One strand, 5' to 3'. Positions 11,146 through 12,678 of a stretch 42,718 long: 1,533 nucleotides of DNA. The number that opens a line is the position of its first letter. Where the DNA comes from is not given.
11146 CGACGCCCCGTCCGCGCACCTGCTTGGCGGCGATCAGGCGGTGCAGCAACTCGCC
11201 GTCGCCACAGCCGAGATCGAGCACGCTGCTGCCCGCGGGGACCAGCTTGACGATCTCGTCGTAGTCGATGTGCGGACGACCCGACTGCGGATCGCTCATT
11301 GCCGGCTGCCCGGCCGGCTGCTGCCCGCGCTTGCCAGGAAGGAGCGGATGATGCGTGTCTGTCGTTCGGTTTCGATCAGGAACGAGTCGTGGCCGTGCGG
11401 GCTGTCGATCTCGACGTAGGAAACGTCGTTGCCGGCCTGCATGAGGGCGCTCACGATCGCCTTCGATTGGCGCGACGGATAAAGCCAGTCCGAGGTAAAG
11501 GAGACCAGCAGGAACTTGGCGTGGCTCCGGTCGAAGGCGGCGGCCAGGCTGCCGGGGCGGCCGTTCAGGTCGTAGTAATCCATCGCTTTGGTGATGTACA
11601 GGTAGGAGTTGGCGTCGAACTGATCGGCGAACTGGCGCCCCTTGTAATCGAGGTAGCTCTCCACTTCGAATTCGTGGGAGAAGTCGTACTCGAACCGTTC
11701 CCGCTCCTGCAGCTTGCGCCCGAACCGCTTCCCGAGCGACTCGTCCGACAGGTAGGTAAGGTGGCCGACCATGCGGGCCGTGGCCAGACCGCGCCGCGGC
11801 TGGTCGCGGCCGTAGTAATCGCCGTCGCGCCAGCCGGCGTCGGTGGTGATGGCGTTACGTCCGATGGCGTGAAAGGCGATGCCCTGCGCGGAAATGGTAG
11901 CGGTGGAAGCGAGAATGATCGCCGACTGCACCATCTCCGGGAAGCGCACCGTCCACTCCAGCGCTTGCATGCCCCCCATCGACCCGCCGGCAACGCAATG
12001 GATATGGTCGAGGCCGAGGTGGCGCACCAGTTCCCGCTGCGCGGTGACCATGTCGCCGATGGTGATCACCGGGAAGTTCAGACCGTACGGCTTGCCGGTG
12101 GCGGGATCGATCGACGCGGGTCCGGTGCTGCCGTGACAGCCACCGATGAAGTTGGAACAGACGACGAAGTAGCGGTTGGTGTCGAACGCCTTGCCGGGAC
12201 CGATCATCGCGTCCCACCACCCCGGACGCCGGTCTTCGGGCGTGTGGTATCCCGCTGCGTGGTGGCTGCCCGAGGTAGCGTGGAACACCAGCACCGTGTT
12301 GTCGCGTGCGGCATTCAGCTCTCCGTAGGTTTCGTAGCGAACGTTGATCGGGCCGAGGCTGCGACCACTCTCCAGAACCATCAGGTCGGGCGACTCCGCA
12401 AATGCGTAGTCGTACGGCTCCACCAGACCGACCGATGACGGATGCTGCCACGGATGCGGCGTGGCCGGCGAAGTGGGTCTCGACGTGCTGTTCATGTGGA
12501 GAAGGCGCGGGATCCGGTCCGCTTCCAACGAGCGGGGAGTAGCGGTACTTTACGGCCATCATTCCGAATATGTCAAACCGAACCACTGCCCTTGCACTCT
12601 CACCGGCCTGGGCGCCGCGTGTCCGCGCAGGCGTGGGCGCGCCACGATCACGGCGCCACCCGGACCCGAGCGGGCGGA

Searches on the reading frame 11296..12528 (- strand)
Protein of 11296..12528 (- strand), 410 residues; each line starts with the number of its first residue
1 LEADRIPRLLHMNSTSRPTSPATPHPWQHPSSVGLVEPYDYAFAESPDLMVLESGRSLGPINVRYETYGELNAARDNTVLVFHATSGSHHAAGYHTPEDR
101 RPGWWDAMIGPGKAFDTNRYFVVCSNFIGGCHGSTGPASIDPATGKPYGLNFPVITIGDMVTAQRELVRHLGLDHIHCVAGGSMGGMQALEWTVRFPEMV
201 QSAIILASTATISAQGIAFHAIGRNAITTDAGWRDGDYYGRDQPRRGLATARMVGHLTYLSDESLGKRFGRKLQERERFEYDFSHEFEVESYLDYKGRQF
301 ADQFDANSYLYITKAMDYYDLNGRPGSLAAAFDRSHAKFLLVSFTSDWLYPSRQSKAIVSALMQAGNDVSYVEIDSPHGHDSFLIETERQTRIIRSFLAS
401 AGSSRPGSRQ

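Call 37: search_protein_families(library=pfam, proteins=[window:11296-12528:-], max_evalue=0.00001)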
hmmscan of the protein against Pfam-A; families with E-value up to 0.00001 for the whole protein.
window:11296-12528:- (410 aa): 1 family
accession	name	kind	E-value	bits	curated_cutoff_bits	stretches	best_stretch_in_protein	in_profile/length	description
PF00561.26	Abhydrolase_1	-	2.2e-19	70.5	25.8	1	78-385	2-243/245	alpha/beta hydrolase fold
